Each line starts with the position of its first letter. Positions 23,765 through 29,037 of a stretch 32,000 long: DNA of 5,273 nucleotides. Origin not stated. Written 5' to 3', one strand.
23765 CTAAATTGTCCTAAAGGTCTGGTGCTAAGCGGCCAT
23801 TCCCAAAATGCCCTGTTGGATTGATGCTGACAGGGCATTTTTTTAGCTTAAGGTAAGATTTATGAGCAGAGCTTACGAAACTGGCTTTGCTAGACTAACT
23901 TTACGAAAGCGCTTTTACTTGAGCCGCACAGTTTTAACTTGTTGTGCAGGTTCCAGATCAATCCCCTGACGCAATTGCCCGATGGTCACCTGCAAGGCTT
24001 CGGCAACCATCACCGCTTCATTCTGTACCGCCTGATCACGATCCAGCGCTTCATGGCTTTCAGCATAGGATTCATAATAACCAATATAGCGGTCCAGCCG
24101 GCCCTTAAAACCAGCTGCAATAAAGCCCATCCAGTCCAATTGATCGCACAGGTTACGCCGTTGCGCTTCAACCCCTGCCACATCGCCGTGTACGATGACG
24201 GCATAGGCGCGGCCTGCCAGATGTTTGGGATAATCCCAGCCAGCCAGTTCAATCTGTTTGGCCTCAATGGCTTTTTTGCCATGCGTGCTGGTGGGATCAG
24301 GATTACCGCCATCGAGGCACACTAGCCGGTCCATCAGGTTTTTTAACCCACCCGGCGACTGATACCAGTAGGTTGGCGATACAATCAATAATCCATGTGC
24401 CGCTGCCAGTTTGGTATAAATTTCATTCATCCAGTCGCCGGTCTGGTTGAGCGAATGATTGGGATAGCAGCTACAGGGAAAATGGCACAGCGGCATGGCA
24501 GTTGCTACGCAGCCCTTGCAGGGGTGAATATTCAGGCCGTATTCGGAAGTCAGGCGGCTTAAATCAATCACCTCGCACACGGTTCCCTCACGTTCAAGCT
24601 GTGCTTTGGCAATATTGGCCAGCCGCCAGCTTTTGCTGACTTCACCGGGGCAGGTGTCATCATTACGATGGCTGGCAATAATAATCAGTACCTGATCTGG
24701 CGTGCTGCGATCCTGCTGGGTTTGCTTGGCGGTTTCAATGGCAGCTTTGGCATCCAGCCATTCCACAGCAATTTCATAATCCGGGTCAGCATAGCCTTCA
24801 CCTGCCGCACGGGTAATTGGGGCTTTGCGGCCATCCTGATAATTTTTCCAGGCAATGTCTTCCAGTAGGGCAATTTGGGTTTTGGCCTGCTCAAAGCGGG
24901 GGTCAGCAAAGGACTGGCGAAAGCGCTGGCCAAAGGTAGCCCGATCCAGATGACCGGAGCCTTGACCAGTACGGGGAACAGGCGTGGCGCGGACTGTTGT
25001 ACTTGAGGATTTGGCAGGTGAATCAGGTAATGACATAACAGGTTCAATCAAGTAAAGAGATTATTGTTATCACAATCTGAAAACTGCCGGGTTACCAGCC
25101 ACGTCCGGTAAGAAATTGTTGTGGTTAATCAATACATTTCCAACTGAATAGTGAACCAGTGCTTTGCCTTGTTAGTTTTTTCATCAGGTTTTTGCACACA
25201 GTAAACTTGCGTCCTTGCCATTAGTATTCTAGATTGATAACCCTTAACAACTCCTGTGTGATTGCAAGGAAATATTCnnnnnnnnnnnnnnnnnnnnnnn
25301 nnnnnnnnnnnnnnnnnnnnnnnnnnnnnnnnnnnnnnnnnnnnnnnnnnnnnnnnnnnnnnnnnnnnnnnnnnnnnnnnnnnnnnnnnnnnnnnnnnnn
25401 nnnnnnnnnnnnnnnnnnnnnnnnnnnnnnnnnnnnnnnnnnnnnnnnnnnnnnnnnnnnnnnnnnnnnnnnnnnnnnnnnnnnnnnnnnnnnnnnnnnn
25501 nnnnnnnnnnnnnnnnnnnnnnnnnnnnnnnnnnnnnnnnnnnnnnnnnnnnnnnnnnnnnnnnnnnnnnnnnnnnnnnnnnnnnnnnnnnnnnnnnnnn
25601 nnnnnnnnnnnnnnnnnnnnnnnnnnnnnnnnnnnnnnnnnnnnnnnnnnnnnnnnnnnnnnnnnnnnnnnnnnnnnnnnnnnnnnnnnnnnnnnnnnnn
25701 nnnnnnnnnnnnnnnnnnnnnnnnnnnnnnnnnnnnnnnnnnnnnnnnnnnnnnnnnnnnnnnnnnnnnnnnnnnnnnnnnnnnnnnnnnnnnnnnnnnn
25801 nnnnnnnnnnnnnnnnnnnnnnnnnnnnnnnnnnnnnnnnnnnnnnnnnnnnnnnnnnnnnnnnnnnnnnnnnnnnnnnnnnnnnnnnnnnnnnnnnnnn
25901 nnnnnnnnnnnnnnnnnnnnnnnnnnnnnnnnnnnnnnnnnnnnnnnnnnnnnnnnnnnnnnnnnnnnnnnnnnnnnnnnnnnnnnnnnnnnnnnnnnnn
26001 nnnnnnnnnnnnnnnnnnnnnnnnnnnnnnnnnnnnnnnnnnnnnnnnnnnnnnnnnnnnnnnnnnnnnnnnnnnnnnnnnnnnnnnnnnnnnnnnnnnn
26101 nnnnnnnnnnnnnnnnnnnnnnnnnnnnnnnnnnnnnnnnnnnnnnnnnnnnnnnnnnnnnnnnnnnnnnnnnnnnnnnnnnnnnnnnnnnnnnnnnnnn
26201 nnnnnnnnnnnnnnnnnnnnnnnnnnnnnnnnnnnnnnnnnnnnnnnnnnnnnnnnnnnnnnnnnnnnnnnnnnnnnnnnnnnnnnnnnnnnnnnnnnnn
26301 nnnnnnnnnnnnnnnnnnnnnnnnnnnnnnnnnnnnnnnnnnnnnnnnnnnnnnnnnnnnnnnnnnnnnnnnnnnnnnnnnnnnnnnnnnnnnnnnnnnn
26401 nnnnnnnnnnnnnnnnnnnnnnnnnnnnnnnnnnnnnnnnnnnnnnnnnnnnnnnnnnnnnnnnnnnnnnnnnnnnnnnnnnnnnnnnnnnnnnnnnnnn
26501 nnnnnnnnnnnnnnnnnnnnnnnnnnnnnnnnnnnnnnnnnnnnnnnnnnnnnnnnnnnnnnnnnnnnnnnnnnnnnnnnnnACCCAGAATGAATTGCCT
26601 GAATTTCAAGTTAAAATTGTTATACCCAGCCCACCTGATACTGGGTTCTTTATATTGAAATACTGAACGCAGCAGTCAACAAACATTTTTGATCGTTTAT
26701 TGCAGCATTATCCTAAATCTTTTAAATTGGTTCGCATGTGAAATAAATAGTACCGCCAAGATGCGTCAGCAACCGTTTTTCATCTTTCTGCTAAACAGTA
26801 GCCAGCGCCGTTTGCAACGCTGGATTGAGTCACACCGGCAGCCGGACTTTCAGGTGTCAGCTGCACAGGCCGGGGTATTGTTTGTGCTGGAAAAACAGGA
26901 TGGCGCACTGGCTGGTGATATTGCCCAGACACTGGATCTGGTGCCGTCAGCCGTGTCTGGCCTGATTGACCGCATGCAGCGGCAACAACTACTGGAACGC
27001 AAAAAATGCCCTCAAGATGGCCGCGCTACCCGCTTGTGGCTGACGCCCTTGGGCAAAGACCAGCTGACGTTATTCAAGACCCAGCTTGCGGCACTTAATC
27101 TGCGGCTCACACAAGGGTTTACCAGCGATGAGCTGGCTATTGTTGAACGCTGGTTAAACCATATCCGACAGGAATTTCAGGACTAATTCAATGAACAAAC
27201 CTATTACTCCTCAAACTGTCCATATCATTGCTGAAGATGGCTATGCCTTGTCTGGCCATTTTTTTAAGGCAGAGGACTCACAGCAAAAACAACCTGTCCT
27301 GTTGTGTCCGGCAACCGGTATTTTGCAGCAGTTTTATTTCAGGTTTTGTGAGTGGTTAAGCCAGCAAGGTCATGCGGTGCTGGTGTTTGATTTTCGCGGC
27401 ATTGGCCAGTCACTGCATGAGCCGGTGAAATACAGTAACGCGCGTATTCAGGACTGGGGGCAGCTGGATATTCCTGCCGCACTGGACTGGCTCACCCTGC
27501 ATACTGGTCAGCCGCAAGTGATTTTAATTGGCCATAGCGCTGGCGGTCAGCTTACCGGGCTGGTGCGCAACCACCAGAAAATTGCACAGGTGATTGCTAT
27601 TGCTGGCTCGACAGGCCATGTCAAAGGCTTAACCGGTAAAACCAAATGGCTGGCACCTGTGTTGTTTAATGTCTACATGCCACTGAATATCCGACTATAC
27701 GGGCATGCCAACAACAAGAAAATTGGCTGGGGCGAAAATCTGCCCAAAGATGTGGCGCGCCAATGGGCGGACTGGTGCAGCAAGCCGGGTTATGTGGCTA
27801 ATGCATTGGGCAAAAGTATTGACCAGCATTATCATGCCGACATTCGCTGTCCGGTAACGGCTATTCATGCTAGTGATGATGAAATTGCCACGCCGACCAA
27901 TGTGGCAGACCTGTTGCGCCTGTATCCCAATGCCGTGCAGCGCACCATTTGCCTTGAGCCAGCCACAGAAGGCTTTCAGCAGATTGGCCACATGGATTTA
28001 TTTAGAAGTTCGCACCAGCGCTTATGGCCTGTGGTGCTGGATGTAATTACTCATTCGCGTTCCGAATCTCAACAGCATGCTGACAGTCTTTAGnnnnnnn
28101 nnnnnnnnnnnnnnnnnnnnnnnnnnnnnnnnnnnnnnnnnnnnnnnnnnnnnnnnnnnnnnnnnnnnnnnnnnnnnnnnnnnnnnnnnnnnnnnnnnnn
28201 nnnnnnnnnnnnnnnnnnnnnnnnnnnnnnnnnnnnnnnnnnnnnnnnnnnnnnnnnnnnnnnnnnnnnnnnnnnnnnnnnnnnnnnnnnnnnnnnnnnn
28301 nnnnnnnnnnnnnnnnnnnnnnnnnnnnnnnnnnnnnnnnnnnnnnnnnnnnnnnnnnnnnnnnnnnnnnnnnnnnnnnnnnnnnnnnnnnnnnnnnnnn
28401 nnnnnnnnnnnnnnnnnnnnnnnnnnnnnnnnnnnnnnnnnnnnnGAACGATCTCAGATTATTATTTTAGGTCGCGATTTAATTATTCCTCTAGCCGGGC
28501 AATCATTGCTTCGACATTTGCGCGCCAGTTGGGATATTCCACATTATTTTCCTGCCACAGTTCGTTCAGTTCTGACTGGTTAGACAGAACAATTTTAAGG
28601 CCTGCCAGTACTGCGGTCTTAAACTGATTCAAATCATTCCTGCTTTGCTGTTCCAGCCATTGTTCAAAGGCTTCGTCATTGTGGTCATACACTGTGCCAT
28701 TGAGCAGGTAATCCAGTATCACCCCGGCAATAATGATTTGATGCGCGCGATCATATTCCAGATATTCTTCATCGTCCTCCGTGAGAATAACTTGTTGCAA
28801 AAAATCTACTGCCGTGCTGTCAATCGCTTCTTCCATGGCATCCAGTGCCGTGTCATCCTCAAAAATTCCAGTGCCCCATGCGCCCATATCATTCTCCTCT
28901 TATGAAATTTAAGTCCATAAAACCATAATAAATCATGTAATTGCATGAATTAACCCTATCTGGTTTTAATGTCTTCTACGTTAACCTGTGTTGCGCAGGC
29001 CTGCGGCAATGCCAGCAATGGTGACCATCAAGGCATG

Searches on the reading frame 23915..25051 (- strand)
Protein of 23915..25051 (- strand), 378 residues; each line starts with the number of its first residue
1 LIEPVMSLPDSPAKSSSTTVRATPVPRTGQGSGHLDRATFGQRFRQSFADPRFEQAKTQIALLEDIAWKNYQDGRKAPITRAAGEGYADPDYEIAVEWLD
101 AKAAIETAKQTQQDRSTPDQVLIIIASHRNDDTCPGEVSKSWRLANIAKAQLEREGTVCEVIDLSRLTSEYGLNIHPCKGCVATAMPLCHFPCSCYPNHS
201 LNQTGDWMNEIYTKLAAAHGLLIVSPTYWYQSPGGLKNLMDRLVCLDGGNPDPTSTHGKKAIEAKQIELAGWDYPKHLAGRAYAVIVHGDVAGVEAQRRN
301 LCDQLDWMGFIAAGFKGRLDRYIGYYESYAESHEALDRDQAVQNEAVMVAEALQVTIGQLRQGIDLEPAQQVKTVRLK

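Call 62: search_protein_families(library=pfam, proteins=[window:23915-25051:-], max_evalue=0.001)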
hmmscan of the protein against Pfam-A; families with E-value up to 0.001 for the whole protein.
window:23915-25051:- (378 aa): 2 families
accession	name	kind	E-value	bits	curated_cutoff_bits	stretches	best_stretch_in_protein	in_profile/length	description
PF03358.20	FMN_red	-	1.7e-16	60.6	24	1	121-261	3-109/152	NADPH-dependent FMN reductase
PF02525.22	Flavodoxin_2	-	1.1e-05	25.7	27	1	121-243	3-103/198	Flavodoxin-like fold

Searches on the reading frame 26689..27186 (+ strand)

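Call 62: search_protein_families(library=pfam, proteins=[window:26689-27186:+], max_evalue=0.001)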
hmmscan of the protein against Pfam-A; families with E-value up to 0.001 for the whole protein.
window:26689-27186:+ (165 aa): 3 families
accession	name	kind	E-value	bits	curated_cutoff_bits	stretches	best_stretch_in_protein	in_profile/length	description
PF12802.13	MarR_2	-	2.9e-12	47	27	1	55-113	2-61/61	MarR family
PF01047.28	MarR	-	9.6e-10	38.7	24.6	1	57-113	2-58/59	MarR family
PF13463.12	HTH_27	-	2.5e-06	28.1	22.2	1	57-122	2-68/68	Winged helix DNA-binding domain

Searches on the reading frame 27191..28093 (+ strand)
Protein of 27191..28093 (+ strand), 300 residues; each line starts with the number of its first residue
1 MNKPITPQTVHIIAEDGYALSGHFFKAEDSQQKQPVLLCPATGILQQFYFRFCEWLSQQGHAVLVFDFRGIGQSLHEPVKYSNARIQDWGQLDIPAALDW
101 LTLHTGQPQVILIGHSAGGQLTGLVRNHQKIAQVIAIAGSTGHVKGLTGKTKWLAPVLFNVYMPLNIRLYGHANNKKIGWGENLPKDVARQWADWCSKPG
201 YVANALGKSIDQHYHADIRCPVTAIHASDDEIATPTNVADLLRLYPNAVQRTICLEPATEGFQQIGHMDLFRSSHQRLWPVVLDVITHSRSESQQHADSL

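Call 62: search_protein_families(library=pfam, proteins=[window:27191-28093:+], max_evalue=0.001)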
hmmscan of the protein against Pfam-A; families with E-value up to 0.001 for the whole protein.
window:27191-28093:+ (300 aa): 4 families
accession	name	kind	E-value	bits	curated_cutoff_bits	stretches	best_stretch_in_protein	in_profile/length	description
PF00561.26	Abhydrolase_1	-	8.3e-13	49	25.8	1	49-121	17-82/245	alpha/beta hydrolase fold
PF12146.15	Hydrolase_4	-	1.5e-11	44.5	27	1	33-251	4-223/239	Serine aminopeptidase, S33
PF12697.13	Abhydrolase_6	-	3e-10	41.6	26.3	1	52-237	19-178/217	Alpha/beta hydrolase family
PF00326.27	Peptidase_S9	-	0.00013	22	22.6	1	54-130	8-87/213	Prolyl oligopeptidase family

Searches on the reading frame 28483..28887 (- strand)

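Call 62: search_protein_families(library=pfam, proteins=[window:28483-28887:-], max_evalue=0.001)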
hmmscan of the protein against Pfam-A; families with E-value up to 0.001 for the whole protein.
window:28483-28887:- (134 aa): 1 family
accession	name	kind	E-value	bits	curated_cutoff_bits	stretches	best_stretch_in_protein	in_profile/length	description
PF14078.11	DUF4259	-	7e-26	92.1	22.8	1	2-123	1-132/133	Domain of unknown function (DUF4259)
